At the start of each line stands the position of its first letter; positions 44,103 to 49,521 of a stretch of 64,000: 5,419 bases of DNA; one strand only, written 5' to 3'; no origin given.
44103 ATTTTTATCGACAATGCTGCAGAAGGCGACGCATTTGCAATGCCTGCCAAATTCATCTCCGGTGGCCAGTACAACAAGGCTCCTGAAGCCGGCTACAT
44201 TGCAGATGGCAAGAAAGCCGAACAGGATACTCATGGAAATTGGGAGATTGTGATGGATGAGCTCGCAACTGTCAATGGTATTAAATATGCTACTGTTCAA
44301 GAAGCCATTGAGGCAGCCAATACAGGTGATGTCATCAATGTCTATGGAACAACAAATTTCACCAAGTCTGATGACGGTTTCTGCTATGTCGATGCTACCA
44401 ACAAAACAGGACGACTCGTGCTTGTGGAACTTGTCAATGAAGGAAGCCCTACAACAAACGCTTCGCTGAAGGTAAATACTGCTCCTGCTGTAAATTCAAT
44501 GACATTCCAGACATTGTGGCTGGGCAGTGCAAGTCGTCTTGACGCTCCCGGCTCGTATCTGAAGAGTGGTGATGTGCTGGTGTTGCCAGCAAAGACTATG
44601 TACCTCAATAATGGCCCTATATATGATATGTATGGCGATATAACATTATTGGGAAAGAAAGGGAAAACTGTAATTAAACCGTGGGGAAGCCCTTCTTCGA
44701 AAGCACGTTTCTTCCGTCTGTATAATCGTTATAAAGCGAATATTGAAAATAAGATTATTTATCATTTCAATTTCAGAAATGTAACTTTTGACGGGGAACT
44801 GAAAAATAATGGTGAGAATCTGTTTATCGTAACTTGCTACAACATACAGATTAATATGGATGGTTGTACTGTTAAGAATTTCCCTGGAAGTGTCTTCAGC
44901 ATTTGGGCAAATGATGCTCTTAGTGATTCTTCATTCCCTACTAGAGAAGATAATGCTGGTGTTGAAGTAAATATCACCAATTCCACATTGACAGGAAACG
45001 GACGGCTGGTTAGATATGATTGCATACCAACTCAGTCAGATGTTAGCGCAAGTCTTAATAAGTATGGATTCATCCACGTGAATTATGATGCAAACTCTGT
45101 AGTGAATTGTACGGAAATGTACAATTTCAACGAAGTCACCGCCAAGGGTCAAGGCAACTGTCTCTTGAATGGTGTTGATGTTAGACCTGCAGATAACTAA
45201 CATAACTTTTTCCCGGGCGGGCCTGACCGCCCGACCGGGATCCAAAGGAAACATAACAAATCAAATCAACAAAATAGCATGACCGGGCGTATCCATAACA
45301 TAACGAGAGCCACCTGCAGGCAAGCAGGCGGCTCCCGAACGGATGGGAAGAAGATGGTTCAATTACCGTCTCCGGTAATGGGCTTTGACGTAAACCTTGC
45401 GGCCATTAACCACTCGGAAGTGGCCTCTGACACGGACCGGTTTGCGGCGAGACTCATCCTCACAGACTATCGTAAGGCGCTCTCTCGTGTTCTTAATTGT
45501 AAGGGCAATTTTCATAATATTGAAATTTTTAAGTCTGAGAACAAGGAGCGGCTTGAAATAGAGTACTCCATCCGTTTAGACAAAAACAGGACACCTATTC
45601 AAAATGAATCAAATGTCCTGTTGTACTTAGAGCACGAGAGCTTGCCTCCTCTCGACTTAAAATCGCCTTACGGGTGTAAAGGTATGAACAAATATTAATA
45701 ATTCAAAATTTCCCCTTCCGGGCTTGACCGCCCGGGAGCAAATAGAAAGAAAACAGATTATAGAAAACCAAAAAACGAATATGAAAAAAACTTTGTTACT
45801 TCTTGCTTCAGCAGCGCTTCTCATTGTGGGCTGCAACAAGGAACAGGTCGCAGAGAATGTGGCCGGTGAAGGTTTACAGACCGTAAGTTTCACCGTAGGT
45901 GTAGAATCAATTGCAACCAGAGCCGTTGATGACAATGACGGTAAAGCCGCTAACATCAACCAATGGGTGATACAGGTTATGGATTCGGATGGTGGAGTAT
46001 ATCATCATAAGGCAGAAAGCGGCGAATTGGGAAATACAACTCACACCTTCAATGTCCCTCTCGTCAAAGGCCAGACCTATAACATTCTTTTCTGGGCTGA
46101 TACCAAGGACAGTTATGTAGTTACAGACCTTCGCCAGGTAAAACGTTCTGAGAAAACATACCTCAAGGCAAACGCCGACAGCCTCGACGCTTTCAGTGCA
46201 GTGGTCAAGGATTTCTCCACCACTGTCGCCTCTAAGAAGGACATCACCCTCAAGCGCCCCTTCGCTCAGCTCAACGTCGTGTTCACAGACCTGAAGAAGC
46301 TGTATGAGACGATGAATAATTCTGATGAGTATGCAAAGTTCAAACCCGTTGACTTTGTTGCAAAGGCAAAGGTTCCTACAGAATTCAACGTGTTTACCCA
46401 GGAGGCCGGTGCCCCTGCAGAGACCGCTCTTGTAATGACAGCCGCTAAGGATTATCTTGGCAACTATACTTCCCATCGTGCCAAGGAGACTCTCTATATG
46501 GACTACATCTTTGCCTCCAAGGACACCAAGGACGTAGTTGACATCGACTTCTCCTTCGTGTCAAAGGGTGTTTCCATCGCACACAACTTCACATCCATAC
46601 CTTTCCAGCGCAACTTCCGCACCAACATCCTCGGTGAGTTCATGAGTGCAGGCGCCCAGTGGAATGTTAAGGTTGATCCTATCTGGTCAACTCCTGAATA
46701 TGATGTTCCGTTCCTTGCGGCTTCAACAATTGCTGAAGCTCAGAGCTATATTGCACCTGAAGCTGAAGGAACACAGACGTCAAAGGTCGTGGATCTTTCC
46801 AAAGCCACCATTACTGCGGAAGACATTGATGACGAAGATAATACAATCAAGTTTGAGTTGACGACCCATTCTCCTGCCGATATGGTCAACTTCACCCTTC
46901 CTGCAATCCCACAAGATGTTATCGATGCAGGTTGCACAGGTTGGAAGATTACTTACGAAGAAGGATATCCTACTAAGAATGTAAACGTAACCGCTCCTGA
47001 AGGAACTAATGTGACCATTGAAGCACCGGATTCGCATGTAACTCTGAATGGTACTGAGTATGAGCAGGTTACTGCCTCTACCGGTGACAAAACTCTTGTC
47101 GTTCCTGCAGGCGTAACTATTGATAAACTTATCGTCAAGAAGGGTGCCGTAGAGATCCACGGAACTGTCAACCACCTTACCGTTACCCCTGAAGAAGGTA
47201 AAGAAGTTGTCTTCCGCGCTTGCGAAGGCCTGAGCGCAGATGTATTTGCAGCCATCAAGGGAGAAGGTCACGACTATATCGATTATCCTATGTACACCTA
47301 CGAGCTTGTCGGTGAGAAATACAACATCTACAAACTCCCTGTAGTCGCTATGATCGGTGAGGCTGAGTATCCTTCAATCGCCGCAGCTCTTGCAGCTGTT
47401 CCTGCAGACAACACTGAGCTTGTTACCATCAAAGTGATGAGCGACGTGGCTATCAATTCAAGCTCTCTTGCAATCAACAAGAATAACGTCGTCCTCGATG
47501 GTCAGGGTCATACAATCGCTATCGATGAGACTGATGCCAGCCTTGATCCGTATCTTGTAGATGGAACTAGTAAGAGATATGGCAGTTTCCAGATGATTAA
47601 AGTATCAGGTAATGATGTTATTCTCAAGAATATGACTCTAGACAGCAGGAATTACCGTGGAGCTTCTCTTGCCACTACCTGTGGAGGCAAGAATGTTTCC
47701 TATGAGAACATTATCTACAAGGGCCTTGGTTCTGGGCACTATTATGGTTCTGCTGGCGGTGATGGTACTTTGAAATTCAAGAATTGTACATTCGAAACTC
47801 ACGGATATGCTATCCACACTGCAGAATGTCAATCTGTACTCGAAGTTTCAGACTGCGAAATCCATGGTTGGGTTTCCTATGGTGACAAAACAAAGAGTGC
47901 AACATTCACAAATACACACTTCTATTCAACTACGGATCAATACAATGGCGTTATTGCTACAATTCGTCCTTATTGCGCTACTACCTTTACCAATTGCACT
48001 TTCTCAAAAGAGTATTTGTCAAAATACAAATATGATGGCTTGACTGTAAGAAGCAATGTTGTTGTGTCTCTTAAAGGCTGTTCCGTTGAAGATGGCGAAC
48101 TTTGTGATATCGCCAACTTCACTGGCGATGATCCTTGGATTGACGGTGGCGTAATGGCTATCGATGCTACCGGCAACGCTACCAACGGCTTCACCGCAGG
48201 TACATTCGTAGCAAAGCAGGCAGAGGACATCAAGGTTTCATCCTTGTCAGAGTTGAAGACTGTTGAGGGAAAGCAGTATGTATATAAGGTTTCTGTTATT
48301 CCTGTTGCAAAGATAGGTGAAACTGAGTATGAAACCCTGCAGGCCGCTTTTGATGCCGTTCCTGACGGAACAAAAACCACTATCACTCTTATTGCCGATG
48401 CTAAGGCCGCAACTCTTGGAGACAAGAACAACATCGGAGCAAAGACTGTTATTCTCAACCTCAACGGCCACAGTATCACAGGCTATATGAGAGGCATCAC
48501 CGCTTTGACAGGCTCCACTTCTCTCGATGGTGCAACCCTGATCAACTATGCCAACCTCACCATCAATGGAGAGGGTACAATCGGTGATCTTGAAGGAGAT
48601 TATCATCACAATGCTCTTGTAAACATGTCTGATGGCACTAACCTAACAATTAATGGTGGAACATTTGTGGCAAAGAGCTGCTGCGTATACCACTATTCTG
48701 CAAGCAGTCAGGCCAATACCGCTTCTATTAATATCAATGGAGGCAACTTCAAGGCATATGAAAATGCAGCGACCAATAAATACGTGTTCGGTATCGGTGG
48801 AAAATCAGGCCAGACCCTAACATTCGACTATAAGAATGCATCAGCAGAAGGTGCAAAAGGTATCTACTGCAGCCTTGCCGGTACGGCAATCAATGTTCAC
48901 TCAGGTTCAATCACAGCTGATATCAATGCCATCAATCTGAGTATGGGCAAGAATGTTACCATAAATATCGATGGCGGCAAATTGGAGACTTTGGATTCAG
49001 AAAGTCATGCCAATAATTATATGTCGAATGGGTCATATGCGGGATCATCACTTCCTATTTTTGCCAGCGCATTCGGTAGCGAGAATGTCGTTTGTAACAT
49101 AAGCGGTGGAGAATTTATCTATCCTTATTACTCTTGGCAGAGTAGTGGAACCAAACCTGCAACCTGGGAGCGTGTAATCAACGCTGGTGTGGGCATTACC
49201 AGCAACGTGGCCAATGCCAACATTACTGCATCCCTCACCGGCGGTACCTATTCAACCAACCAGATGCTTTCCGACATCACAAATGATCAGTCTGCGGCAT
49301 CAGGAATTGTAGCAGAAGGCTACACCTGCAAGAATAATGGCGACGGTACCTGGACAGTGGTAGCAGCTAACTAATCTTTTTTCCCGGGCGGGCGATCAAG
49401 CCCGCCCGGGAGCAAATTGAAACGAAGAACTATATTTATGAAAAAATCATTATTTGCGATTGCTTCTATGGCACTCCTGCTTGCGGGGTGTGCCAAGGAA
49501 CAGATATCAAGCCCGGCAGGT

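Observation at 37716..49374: Same base, different heads: conserved N-terminal region of about 500 aa, then divergent AT-rich C-terminal modules with a composition break inside each giant gene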

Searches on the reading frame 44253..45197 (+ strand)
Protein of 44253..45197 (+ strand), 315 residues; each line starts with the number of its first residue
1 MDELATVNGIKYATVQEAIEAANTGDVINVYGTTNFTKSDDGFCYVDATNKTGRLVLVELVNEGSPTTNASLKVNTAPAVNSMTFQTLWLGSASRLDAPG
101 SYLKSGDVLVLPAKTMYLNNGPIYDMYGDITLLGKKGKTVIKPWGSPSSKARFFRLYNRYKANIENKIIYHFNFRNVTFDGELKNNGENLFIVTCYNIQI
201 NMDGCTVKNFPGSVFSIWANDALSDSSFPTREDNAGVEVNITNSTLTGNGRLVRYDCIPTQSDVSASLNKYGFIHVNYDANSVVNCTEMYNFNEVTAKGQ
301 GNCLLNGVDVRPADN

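Call 45: search_protein_families(library=pfam, proteins=[window:44253-45197:+], max_evalue=1)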
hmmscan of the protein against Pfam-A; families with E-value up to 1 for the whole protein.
window:44253-45197:+ (315 aa): 0 families

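Call 70: search_protein_representatives(protein=window:44253-45197:+)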
Query: 315 residues. Proteins with E-value up to 0.001 (for the whole library): 11; up to 1e-10: 7; up to 1e-30: 4. The best 11 are listed.
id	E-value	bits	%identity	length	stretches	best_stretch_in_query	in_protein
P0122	3.4e-184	627.4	88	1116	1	1-315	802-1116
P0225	4.5e-64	232.9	49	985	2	12-283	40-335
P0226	8.6e-62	225.4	50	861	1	34-311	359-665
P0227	6.2e-37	143.8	38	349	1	52-299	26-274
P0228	3.2e-23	98.8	32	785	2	62-286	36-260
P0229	2.3e-22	95.9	34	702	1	49-311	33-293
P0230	2.4e-11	59.8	32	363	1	62-285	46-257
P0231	1.5e-10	57.1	26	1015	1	76-308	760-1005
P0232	2.5e-10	56.4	29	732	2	99-285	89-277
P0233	1.5e-05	40.7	27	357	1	100-258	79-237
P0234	1.4e-04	37.5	34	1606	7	54-110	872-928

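Call 71: search_protein_families(library=pfam, proteins=[P0225, P0226, P0227, P0228, P0229, P0230, P0231, P0232, P0233], max_evalue=0.001)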
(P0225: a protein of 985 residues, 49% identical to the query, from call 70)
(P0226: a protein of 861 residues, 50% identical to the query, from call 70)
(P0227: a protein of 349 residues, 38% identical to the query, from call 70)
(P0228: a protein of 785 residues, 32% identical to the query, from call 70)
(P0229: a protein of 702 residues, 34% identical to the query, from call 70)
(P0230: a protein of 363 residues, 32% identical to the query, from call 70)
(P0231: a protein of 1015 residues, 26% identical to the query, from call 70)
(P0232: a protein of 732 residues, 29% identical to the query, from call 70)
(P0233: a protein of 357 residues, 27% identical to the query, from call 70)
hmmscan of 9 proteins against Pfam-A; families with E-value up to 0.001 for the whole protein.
P0225 (985 aa): 2 families
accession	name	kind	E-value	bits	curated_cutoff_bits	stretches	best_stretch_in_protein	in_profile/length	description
PF03442.20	CBM_X2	-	0.00024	21.5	28.9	1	873-930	14-72/83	Carbohydrate binding domain X2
PF07550.17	Shr-like_HID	-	0.00094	20.1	22.3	1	886-931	26-69/82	Heme-binding protein Shr-like, Hb-interacting domain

P0226 (861 aa): 1 family
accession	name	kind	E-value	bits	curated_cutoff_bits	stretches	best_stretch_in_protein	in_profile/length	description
PF20585.4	Pectate_lyase_5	-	3.2e-05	24.5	24.3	1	694-807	14-122/126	Putative pectate lyase-like adhesive domain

P0227 (349 aa): 0 families

P0228 (785 aa): 0 families

P0229 (702 aa): 0 families

P0230 (363 aa): 0 families

P0231 (1015 aa): 0 families

P0232 (732 aa): 1 family
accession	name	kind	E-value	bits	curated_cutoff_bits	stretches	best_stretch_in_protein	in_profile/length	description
PF09479.16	Flg_new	-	1.3e-10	41.6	27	1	458-511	1-55/65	Listeria-Bacteroides repeat domain (List_Bact_rpt)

P0233 (357 aa): 0 families

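Call 73: list_cluster_members(proteins=[P0225, P0226, P0227, P0228, P0229, P0230, P0231, P0232, P0233])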
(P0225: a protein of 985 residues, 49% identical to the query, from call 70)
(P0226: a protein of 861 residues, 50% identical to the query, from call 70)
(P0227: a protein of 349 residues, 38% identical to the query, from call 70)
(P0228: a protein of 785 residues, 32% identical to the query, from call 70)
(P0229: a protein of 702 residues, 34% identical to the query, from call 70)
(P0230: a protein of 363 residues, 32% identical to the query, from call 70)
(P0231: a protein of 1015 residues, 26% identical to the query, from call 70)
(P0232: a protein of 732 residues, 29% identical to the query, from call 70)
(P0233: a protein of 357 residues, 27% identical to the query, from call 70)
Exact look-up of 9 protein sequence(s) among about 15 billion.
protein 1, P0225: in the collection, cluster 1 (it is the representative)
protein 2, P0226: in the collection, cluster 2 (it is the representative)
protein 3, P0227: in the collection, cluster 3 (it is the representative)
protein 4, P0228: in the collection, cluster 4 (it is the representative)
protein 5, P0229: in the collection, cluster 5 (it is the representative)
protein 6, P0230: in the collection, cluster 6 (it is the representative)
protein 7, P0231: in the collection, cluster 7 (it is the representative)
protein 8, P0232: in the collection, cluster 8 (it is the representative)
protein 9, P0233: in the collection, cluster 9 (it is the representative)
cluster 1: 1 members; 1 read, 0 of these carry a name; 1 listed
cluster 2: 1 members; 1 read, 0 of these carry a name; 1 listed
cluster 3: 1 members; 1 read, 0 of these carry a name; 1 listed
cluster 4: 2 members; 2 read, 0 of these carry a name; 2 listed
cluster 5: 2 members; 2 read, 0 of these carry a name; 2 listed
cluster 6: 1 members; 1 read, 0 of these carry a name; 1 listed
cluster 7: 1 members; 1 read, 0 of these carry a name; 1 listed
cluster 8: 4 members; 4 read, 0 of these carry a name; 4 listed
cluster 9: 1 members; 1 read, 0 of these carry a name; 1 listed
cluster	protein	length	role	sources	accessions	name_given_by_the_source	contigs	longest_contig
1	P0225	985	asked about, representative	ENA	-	-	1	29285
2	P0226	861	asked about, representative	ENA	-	-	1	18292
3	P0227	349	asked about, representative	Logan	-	-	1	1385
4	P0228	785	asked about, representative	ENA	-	-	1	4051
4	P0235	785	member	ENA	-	-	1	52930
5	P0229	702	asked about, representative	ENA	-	-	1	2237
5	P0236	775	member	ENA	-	-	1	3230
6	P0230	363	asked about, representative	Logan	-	-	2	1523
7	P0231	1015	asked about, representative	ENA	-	-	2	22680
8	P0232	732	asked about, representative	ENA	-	-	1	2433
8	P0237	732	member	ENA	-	-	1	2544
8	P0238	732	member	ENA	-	-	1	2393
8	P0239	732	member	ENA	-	-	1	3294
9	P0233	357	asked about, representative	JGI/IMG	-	-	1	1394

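Call 74: find_encoding_contigs(protein=P0225, flank=8000, max_places=2)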
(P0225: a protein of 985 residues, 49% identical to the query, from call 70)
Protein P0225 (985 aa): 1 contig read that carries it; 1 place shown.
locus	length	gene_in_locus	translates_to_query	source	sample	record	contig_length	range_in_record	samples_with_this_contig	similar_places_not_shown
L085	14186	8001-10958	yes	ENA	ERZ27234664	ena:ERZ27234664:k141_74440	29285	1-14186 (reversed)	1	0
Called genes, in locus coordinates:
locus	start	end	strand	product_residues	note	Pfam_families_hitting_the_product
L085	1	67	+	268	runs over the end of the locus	PF02361:CbiQ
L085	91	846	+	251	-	PF01416:PseudoU_synth_1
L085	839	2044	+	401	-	PF18975:DUF5711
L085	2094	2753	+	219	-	PF02674:Colicin_V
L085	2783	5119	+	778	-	PF05621:TniB, PF13191:AAA_16 (weak), PF00004:AAA, PF17871:AAA_lid_9, PF00004:AAA, PF07724:AAA_2, PF07728:AAA_5, PF10431:ClpB_D2-small, +7 more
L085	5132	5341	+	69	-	-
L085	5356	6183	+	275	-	-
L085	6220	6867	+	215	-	-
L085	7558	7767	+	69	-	-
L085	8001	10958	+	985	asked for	-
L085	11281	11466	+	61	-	-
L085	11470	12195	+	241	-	-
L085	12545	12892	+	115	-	PF14287:DUF4368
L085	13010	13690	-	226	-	PF00702:Hydrolase, PF13419:HAD_2, PF13242:Hydrolase_like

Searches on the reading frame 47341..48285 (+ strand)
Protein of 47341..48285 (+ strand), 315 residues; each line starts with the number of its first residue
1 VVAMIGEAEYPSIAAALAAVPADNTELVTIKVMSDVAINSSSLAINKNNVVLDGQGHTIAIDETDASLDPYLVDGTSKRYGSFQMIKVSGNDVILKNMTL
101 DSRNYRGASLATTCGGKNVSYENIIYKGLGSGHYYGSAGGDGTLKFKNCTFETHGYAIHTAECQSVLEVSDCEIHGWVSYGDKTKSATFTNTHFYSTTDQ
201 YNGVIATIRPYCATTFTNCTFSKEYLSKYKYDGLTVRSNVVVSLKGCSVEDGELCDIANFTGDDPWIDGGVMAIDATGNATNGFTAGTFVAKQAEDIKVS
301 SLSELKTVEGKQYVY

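Call 45: search_protein_families(library=pfam, proteins=[window:47341-48285:+], max_evalue=1)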
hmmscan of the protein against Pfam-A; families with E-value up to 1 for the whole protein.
window:47341-48285:+ (315 aa): 3 families
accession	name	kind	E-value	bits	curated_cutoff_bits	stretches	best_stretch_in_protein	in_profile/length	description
PF20585.4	Pectate_lyase_5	-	3.4e-07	30.9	24.3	1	23-128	15-121/126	Putative pectate lyase-like adhesive domain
PF13229.12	Beta_helix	-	7.3e-07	29.4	25.9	2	37-187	4-147/158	Right handed beta helix region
PF01095.25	Pectinesterase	-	9.4e-05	21.7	27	1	1-108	3-102/298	Pectinesterase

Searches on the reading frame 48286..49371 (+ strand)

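Call 45: search_protein_families(library=pfam, proteins=[window:48286-49371:+], max_evalue=1)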
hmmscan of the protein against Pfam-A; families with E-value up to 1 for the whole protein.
window:48286-49371:+ (362 aa): 2 families
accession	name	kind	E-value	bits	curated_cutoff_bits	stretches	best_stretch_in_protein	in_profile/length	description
PF20205.3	DUF6567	-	0.011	16.1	27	1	128-180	16-72/123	Family of unknown function (DUF6567)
PF19079.5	CFSR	-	0.58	10.9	27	0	348-361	11-24/49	Collagen-flanked surface repeat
